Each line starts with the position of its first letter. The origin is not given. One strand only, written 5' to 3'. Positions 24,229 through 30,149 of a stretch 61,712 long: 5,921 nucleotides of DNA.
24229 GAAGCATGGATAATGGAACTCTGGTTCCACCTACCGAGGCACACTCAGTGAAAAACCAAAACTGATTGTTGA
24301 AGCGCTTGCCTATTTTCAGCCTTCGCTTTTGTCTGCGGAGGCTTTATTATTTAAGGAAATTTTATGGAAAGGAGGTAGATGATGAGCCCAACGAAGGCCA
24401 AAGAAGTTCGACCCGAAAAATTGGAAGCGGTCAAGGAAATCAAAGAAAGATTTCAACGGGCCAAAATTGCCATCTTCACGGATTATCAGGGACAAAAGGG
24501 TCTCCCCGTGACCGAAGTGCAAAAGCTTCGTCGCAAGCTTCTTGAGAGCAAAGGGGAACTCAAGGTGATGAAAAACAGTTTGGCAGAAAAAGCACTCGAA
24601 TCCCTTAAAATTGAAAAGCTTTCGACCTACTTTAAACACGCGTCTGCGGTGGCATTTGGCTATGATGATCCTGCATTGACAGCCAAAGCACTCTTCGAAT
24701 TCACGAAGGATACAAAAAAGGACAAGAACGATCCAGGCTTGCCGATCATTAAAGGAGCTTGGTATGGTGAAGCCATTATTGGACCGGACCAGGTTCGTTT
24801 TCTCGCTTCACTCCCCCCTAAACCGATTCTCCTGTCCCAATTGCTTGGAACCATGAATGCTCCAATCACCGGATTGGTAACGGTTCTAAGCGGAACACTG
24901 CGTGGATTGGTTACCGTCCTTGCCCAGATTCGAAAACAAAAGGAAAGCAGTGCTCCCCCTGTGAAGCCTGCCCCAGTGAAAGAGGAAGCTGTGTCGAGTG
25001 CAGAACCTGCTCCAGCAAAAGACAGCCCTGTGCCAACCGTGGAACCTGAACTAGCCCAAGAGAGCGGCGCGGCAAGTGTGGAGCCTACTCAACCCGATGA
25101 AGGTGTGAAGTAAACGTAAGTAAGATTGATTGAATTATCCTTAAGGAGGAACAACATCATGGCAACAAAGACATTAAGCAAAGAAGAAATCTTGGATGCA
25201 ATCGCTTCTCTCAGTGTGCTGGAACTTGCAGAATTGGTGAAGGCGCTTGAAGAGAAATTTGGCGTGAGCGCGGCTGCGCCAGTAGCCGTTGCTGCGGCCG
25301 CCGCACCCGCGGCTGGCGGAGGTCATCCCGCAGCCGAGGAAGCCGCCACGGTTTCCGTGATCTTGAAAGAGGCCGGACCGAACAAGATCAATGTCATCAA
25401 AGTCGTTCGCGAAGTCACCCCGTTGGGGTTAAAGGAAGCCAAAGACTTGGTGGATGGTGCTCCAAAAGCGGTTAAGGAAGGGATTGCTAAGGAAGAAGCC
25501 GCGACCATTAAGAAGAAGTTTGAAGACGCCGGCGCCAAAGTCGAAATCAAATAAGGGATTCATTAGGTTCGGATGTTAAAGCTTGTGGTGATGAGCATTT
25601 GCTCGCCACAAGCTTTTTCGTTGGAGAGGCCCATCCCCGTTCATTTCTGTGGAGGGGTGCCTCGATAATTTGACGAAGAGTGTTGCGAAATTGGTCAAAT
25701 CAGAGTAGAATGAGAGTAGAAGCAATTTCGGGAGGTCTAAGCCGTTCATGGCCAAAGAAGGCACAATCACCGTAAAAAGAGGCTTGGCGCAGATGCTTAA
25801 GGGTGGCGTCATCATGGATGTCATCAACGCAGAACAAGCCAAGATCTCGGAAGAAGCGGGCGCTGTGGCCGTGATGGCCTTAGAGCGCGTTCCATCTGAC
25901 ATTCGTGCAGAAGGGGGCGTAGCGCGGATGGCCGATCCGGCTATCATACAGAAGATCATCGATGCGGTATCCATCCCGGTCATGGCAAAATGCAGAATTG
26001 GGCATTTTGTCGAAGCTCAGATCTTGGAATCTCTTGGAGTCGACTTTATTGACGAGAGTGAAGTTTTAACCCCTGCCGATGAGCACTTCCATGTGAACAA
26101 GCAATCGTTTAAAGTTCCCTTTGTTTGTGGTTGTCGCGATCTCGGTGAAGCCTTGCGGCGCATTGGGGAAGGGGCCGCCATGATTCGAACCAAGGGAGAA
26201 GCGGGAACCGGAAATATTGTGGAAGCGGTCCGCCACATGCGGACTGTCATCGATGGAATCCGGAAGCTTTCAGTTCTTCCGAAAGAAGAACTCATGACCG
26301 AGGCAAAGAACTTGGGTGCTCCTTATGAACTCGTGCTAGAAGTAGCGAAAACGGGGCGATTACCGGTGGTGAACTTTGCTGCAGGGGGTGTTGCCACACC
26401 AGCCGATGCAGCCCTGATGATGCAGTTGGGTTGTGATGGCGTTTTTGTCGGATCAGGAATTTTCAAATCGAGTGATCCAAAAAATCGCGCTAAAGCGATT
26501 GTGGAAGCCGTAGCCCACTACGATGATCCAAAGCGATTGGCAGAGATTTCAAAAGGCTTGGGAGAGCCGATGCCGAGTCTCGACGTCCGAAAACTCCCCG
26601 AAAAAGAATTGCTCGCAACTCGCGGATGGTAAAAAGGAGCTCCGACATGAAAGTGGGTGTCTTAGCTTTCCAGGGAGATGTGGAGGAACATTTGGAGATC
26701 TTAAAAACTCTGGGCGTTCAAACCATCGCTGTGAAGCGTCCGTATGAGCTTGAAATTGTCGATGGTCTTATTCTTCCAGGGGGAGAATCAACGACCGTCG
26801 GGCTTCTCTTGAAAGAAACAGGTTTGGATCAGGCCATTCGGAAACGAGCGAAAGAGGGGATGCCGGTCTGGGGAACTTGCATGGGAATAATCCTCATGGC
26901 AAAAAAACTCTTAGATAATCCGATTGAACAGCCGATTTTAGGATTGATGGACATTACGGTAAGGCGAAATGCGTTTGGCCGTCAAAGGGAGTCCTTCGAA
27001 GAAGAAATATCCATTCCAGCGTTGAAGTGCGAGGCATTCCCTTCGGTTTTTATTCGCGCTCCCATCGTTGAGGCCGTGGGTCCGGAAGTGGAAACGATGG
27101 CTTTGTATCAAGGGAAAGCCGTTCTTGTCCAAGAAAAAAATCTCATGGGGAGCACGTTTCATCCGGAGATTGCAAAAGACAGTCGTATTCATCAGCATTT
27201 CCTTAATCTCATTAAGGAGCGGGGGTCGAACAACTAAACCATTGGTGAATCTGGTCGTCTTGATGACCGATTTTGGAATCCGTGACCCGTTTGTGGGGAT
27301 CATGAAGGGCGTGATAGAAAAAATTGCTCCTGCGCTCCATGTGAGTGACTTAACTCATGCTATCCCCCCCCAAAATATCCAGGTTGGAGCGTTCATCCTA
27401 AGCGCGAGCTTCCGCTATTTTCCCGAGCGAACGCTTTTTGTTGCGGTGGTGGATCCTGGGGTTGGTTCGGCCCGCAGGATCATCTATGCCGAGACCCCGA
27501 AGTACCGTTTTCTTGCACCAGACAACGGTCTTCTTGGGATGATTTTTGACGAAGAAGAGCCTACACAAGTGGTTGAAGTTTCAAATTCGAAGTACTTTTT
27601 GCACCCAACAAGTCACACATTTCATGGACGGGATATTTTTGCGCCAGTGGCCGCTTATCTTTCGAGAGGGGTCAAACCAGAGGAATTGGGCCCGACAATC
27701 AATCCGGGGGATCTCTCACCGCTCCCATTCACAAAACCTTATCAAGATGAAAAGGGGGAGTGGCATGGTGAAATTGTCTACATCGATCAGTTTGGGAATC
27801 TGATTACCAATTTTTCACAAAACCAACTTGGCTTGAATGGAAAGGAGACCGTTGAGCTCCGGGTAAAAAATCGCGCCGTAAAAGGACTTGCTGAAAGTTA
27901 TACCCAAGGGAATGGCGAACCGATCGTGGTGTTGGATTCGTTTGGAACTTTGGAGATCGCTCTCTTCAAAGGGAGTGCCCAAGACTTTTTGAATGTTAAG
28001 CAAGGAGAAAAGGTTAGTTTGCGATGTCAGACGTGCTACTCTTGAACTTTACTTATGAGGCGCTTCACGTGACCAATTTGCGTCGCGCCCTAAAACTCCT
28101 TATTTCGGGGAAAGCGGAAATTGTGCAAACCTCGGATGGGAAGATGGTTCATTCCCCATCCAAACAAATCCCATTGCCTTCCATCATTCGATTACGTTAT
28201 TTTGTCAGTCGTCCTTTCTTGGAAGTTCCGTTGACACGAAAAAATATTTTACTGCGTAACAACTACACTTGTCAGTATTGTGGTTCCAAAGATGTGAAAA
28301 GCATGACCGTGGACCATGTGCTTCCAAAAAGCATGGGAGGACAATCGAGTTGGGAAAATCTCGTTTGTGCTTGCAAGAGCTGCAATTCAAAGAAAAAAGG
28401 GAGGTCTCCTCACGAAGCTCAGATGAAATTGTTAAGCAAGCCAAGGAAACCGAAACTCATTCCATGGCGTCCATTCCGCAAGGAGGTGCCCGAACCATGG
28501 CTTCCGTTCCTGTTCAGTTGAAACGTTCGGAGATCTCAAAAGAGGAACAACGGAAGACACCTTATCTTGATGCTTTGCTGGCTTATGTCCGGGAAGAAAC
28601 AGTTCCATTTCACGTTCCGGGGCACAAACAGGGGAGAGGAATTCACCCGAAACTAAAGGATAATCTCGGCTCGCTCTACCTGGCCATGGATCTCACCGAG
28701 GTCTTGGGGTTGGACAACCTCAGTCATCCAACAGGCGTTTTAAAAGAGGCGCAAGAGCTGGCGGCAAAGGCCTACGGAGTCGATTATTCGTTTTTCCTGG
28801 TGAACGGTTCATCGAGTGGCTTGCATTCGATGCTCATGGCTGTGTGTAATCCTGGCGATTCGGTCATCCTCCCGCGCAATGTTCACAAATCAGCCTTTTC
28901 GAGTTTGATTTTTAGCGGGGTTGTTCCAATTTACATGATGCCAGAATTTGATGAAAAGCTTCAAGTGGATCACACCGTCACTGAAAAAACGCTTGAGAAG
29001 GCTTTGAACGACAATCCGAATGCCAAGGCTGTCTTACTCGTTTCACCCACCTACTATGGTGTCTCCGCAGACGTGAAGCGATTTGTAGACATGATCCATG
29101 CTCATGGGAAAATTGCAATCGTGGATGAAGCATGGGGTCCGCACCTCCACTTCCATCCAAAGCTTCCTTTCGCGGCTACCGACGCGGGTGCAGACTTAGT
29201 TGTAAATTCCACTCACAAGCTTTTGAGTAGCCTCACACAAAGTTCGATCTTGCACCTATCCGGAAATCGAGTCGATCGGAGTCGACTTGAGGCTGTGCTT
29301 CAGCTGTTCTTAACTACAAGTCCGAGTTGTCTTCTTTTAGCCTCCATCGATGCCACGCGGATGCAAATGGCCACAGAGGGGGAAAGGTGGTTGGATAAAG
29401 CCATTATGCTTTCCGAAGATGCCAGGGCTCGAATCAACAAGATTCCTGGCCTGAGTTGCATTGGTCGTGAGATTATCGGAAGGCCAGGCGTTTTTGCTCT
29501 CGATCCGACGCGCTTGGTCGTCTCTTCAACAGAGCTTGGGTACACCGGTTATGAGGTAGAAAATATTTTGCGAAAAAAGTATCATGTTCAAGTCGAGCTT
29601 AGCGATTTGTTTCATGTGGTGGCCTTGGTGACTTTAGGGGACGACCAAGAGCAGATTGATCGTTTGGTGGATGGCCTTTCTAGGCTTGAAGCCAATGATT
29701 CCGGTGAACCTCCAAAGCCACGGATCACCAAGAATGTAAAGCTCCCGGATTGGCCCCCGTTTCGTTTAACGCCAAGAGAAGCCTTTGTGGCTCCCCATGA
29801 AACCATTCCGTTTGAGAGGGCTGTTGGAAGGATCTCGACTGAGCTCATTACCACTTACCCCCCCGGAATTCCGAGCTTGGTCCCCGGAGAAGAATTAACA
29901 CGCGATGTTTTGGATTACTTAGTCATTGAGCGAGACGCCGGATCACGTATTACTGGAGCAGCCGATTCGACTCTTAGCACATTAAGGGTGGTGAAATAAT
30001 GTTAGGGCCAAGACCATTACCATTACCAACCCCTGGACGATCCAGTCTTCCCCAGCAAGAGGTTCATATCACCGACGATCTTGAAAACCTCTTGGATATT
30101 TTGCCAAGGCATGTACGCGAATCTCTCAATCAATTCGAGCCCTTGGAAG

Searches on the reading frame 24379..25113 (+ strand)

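Call 63: search_protein_families(library=pfam, proteins=[window:24379-25113:+], max_evalue=0.00001)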
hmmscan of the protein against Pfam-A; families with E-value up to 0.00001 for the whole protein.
window:24379-25113:+ (244 aa): 1 family
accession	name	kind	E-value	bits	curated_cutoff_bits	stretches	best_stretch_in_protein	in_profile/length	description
PF00466.25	Ribosomal_L10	-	1.4e-23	83.3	22.8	1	11-110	3-100/100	Ribosomal protein L10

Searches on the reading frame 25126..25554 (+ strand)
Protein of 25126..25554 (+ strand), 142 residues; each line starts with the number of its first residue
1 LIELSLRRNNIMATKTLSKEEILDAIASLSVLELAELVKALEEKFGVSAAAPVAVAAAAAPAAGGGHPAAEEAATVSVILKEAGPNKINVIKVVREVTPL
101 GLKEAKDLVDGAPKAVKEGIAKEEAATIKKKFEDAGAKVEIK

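Call 63: search_protein_families(library=pfam, proteins=[window:25126-25554:+], max_evalue=0.00001)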
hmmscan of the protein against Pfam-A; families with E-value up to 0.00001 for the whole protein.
window:25126-25554:+ (142 aa): 2 families
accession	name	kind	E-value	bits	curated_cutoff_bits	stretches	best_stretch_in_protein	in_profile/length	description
PF00542.24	Ribosomal_L12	-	8.6e-29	100.1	25.9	1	77-142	2-67/67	Ribosomal protein L7/L12 C-terminal domain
PF16320.10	Ribosomal_L12_N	-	3.3e-20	71.9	25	1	19-64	2-47/48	Ribosomal protein L7/L12 dimerisation domain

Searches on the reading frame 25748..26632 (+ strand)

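Call 63: search_protein_families(library=pfam, proteins=[window:25748-26632:+], max_evalue=0.00001)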
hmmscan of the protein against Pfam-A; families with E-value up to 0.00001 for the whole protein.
window:25748-26632:+ (294 aa): 2 families
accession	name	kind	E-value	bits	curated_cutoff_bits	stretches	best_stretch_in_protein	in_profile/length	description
PF01680.23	SOR_SNZ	-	8.1e-110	365.9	27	1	7-212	2-207/207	SOR/SNZ family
PF05690.20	ThiG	-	2.7e-10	40.4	23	1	191-256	163-225/247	Thiazole biosynthesis protein ThiG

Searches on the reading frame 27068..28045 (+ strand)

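Call 63: search_protein_families(library=pfam, proteins=[window:27068-28045:+], max_evalue=0.00001)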
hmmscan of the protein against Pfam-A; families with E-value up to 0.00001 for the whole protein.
window:27068-28045:+ (325 aa): 2 families
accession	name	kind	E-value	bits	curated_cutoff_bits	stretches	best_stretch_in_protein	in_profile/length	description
PF01887.21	SAM_HAT_N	-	2.1e-53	180.4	26.3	1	63-208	1-145/145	SAM hydroxide adenosyltransferase N-terminal domain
PF20257.3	SAM_HAT_C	-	1.9e-18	67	25.5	1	234-316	1-83/84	SAM hydroxide adenosyltransferase C-terminal domain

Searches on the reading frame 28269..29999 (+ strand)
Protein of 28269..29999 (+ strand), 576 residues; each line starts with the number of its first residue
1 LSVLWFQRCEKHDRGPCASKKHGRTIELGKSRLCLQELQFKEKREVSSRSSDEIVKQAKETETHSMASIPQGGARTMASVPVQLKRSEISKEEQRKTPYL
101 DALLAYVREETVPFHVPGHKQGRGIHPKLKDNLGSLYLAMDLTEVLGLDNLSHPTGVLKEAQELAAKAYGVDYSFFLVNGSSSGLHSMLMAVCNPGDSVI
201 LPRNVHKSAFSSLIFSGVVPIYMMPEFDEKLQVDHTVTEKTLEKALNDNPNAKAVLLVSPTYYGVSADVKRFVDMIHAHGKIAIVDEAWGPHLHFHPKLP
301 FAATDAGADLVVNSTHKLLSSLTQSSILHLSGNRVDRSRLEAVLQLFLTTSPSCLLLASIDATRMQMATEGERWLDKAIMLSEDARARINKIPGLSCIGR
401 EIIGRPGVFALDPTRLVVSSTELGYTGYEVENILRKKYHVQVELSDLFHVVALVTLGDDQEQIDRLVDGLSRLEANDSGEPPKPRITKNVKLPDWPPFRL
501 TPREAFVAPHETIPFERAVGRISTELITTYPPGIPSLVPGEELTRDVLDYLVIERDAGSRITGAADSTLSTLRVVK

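Call 63: search_protein_families(library=pfam, proteins=[window:28269-29999:+], max_evalue=0.00001)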
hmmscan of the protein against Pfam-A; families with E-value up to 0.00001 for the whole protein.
window:28269-29999:+ (576 aa): 4 families
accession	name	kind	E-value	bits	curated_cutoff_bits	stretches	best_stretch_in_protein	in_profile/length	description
PF01276.26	OKR_DC_1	-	2.6e-82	277.2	27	1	97-461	1-416/417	Orn/Lys/Arg decarboxylase, major domain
PF03711.20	OKR_DC_1_C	-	3.3e-10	40.8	24.2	1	509-563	62-119/132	Orn/Lys/Arg decarboxylase, C-terminal domain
PF00155.27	Aminotran_1_2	-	6.8e-07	29.2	19.7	1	151-319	37-221/361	Aminotransferase class I and II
PF01053.26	Cys_Met_Meta_PP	-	7.7e-07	28.4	27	1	179-319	74-200/381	Cys/Met metabolism PLP-dependent enzyme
